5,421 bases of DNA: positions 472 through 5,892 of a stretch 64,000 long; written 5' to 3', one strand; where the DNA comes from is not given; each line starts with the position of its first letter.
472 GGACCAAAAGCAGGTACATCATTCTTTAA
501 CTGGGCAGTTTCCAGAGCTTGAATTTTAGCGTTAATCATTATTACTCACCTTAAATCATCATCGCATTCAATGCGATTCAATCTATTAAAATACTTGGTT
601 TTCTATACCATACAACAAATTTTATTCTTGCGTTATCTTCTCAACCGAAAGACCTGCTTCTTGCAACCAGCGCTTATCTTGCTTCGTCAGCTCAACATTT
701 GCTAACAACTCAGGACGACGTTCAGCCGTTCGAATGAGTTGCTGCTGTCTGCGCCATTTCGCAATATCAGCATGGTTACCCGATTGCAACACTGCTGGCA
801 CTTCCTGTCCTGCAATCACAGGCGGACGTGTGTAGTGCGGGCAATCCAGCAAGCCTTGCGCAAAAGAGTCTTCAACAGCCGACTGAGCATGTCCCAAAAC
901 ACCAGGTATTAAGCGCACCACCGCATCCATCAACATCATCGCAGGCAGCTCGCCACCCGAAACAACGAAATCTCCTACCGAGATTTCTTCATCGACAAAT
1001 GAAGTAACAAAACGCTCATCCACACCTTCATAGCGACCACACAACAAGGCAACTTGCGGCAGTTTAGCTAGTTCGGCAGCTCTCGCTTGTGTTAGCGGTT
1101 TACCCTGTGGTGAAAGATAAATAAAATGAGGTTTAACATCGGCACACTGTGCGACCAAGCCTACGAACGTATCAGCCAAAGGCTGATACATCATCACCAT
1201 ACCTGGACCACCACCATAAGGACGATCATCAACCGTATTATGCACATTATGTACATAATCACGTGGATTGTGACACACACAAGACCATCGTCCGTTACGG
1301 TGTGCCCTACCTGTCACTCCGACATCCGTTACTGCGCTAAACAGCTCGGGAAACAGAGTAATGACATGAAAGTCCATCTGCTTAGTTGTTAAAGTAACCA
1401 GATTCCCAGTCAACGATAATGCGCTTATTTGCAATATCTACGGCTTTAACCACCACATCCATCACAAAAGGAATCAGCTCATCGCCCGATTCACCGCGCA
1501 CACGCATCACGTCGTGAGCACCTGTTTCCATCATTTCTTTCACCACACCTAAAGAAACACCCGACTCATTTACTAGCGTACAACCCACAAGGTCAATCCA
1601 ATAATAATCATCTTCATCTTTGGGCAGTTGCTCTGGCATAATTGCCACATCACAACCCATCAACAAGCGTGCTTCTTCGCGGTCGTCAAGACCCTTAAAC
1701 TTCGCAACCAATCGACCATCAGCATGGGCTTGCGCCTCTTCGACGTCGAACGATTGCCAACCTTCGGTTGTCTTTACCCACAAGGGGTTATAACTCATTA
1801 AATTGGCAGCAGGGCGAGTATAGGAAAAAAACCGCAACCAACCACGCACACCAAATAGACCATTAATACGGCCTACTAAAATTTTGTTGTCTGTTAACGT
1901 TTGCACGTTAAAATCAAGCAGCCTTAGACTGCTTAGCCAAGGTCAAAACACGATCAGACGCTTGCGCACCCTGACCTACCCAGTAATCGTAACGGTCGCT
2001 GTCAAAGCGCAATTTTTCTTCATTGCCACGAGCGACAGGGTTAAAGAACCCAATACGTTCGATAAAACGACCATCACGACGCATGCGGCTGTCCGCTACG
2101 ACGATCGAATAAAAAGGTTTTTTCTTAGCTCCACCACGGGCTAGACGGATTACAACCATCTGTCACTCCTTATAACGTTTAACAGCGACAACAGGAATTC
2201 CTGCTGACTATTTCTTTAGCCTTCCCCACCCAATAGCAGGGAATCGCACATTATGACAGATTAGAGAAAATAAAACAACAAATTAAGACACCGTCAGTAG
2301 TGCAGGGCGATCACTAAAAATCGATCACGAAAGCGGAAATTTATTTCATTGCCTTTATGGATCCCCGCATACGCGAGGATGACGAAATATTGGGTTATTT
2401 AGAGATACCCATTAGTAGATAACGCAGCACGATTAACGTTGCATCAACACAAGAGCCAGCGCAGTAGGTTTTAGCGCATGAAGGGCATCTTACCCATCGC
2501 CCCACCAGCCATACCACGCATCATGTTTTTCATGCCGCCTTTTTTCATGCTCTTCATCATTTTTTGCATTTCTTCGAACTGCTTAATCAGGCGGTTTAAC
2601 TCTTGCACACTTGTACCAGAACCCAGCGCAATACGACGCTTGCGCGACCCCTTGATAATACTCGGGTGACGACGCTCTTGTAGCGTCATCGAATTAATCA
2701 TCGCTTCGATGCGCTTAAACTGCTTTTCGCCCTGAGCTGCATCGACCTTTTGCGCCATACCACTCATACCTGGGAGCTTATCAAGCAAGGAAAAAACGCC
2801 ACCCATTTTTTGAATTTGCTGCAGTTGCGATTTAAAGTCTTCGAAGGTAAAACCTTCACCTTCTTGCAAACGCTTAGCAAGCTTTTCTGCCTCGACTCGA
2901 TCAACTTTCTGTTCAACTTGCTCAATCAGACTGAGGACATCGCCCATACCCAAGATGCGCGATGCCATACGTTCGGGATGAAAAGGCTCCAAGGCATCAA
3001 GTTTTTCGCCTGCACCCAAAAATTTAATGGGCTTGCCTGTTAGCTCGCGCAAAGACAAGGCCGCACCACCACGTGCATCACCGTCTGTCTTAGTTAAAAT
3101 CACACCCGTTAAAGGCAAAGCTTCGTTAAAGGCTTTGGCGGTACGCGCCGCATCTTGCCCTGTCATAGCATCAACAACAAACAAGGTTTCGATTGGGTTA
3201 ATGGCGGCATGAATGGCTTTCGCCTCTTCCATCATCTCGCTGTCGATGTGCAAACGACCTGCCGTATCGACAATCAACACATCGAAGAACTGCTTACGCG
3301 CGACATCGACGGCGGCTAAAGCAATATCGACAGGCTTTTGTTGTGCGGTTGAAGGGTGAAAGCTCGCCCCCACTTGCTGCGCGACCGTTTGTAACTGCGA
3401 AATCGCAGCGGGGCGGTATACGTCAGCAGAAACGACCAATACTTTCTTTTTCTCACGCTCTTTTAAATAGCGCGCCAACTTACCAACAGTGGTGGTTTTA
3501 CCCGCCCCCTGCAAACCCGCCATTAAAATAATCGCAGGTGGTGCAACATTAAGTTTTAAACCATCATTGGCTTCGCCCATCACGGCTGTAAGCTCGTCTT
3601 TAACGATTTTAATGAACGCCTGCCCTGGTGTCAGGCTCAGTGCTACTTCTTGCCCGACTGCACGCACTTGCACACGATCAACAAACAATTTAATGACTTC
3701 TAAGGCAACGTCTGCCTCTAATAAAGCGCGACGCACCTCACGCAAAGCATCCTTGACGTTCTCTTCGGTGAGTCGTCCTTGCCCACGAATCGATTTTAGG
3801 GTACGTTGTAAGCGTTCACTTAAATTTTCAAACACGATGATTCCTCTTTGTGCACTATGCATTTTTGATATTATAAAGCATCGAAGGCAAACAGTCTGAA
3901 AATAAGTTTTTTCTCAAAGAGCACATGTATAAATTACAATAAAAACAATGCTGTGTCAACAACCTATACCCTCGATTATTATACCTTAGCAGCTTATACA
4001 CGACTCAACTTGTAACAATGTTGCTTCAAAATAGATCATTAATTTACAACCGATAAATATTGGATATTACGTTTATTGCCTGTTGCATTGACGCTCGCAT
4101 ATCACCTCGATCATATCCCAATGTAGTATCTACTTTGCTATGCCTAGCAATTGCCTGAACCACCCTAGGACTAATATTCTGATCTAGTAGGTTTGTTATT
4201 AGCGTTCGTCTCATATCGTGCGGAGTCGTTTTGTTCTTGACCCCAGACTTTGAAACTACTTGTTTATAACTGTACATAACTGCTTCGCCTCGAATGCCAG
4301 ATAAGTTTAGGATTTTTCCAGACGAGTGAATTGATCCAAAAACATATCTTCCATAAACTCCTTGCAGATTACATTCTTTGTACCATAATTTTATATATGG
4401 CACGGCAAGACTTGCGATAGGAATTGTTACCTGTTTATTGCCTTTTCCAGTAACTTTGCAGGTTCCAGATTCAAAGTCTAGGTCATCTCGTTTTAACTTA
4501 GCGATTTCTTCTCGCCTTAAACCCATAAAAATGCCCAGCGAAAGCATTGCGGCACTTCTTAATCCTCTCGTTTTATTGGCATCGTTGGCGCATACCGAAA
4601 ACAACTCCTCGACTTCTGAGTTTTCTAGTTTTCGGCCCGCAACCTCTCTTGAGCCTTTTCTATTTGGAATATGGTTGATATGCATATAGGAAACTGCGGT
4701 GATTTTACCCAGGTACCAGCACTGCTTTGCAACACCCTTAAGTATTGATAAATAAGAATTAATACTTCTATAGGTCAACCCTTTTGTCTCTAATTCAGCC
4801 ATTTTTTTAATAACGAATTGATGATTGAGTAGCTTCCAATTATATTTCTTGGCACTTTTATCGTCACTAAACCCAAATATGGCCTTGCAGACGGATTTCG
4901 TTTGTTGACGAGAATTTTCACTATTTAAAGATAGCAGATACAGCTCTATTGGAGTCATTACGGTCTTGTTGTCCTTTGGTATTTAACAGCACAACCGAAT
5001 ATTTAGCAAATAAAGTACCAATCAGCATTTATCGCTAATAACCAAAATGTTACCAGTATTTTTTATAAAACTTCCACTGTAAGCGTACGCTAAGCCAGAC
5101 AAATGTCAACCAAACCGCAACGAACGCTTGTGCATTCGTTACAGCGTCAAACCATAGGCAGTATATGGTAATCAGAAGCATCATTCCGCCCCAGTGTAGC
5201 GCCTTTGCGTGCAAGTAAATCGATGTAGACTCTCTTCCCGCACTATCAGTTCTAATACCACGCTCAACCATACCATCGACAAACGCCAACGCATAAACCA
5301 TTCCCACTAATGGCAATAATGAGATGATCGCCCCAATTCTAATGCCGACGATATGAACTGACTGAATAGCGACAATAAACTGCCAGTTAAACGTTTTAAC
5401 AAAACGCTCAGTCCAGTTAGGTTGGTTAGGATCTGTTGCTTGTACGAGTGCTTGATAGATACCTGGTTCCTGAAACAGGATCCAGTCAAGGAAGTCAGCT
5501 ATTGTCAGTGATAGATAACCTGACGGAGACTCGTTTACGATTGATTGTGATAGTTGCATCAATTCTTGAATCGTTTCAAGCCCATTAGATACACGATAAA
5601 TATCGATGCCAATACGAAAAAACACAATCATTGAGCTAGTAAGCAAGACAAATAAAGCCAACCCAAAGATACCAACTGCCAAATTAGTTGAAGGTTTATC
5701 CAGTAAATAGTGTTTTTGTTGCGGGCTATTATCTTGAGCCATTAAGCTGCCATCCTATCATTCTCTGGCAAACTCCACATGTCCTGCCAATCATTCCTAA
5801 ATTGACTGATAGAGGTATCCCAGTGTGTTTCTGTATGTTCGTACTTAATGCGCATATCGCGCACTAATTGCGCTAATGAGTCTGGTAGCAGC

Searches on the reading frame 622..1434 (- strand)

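Call 21: search_protein_families(library=pfam, proteins=[window:622-1434:-], max_evalue=0.001)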
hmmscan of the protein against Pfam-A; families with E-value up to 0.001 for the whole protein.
window:622-1434:- (270 aa): 1 family
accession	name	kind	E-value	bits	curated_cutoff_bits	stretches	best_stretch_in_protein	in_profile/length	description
PF01746.26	tRNA_m1G_MT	-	1e-58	198.7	27.3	1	42-241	2-195/195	tRNA (Guanine-1)-methyltransferase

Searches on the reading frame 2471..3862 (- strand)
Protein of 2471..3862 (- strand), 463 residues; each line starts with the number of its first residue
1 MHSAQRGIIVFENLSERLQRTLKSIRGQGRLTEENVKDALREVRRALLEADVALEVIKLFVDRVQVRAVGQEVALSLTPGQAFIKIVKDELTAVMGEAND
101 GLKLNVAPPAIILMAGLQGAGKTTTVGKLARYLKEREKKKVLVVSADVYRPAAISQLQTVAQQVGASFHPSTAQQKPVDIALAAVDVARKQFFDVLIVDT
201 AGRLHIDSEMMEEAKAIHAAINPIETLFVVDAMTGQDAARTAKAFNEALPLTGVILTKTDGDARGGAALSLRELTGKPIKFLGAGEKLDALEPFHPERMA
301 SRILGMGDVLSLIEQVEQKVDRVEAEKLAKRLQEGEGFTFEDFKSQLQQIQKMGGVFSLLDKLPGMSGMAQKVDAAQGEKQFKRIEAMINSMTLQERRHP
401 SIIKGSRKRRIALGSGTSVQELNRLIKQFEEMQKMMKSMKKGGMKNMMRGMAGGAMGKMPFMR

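Call 9: search_protein_families(library=pfam, proteins=[window:2471-3862:-], max_evalue=0.001)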
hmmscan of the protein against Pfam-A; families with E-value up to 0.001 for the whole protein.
window:2471-3862:- (463 aa): 8 families
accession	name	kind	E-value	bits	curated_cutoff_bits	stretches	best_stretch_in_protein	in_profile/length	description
PF00448.28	SRP54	-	4.8e-75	251.9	22.7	1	109-305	1-196/196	SRP54-type protein, GTPase domain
PF02978.25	SRP_SPB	-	5.9e-34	116.8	27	1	338-436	2-91/91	Signal peptide binding domain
PF02881.24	SRP54_N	-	3.2e-21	75.7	22.4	1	14-91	1-75/75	SRP54-type protein, helical bundle domain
PF01656.29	CbiA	-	2.2e-07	31.3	25.4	1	116-266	6-90/125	CobQ/CobB/MinD/ParA nucleotide binding domain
PF06414.18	Zeta_toxin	-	1.3e-06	28.4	22.3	1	108-195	15-98/199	Zeta toxin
PF13401.12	AAA_22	-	3.7e-06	27.7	27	1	111-219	7-109/130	AAA domain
PF02492.25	cobW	-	6.6e-06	26.3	20.7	1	111-260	2-154/180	CobW/HypB/UreG, nucleotide-binding domain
PF08433.16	KTI12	-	0.00066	19.7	22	0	111-150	3-41/271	Chromatin associated protein KTI12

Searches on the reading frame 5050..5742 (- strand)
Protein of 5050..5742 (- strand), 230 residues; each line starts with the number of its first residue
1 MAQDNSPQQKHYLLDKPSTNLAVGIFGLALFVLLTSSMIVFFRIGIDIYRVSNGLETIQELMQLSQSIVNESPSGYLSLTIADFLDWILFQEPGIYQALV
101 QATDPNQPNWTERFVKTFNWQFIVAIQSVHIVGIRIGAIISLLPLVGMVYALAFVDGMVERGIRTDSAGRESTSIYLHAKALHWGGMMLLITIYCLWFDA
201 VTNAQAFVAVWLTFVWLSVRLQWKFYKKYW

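Call 21: search_protein_families(library=pfam, proteins=[window:5050-5742:-], max_evalue=0.001)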
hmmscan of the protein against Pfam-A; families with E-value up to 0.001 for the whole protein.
window:5050-5742:- (230 aa): 1 family
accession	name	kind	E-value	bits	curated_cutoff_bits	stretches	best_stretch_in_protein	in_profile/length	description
PF14348.11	DUF4400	-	6.9e-13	49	27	1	64-195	25-165/196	Domain of unknown function (DUF4400)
